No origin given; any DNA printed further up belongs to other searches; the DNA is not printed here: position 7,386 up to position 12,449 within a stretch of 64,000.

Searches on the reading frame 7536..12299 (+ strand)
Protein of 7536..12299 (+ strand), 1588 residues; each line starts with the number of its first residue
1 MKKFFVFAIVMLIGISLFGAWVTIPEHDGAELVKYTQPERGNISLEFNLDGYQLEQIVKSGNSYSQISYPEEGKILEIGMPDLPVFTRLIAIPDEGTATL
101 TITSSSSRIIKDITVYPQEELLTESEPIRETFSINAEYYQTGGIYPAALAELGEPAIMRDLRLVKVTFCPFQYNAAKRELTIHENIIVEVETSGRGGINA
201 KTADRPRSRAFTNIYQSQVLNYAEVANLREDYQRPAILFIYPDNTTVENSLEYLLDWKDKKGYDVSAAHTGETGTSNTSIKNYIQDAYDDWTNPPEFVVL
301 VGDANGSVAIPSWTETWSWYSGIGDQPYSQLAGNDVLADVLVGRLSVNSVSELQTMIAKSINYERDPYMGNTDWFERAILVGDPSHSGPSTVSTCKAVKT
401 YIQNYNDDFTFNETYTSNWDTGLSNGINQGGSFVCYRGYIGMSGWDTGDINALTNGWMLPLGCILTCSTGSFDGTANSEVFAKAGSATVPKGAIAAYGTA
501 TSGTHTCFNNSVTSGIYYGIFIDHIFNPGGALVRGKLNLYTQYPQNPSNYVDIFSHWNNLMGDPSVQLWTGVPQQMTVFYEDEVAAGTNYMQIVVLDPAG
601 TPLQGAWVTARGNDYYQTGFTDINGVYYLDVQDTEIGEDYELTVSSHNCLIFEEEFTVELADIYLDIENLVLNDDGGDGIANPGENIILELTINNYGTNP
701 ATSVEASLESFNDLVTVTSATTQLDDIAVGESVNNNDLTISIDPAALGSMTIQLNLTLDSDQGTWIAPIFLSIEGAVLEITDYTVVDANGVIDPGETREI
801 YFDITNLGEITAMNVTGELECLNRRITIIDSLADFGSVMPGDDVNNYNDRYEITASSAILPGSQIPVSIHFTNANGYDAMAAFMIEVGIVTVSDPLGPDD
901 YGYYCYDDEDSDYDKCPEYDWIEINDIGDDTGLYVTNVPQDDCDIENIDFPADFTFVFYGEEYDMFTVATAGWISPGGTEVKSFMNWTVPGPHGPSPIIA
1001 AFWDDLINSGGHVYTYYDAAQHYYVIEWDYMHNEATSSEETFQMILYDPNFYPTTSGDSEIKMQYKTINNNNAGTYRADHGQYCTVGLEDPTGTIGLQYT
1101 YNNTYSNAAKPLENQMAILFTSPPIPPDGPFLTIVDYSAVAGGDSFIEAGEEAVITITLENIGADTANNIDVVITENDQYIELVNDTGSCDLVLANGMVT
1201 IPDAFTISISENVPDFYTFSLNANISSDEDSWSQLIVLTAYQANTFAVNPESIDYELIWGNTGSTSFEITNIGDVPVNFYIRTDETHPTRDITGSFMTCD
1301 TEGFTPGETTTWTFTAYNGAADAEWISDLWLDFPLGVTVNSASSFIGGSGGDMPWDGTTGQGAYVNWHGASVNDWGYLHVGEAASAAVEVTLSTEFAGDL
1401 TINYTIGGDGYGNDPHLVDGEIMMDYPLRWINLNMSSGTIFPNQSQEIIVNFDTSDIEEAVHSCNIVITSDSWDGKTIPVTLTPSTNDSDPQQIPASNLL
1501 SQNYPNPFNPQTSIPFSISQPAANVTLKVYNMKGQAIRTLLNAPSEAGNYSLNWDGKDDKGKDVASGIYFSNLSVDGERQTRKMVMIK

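Call 70: search_protein_families(library=pfam, proteins=[window:7536-12299:+], max_evalue=0.00001)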
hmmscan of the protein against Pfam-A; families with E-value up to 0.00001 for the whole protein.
window:7536-12299:+ (1588 aa): 5 families
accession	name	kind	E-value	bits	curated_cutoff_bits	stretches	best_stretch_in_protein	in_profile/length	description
PF01364.23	Peptidase_C25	-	2.8e-51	175.3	23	1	240-568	4-374/374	Peptidase family C25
PF08126.16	Propeptide_C25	-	2.8e-29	102.1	22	1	39-194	18-174/205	Propeptide_C25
PF13860.13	FlgD_ig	-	2.6e-12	47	27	1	1513-1569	13-69/79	FlgD Ig-like domain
PF22544.2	HYDIN_VesB_CFA65-like_Ig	-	5.9e-06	26.9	25.5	0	684-763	18-90/100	HYDIN/CFA65/VesB-like, Ig-like domain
PF18962.6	Por_Secre_tail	-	6.8e-06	26.7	27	0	1504-1585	2-74/75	Secretion system C-terminal sorting domain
